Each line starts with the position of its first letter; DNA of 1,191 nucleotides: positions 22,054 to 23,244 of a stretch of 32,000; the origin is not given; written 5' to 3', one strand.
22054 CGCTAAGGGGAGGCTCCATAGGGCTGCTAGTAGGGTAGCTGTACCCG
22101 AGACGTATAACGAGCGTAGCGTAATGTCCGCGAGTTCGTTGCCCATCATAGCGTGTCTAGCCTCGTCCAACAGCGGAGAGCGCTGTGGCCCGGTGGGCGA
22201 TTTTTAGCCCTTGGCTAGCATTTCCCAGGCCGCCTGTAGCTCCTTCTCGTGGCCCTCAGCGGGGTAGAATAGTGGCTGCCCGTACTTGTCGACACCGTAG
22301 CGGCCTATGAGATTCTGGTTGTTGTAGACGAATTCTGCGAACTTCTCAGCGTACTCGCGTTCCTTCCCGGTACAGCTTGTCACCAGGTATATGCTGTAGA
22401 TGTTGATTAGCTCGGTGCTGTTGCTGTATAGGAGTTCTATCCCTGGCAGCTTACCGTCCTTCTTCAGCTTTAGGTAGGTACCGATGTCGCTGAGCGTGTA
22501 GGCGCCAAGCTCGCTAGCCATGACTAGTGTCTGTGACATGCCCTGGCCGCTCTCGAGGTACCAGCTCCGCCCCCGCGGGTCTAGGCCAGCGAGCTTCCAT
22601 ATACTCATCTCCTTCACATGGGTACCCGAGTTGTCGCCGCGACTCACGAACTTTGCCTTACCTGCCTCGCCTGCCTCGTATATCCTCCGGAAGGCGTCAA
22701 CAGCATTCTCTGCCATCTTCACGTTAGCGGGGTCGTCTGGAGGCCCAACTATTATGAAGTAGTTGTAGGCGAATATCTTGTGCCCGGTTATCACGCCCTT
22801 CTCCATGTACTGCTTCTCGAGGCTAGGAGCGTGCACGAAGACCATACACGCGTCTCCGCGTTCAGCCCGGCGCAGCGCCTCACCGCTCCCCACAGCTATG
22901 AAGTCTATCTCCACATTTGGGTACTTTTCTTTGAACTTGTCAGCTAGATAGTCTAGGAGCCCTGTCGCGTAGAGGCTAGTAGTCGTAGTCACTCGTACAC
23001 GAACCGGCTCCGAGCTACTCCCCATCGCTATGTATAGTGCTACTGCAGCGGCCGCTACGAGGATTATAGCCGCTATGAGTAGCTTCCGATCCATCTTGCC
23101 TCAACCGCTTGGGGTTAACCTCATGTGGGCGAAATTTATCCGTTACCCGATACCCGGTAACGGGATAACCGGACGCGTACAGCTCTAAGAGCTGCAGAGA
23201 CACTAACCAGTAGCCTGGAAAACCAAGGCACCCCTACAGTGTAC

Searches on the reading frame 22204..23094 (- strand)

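Call 36: search_protein_families(library=pfam, proteins=[window:22204-23094:-], max_evalue=0.01)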
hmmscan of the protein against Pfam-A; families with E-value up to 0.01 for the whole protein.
window:22204-23094:- (296 aa): 5 families
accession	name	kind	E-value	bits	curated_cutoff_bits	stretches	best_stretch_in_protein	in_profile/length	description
PF12849.12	PBP_like_2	-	1.4e-35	123.8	27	1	27-258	4-265/267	PBP superfamily domain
PF13531.11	SBP_bac_11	-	2.7e-11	44.1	25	1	45-267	11-225/227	Bacterial extracellular solute-binding protein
PF01547.30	SBP_bac_1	-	2.7e-06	28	26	1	47-120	10-88/307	Bacterial extracellular solute-binding protein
PF03466.25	LysR_substrate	-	0.00093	19.1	28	1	32-91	7-65/209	LysR substrate binding domain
PF12727.12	PBP_like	-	0.0011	18.6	27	1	51-95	1-45/193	PBP superfamily domain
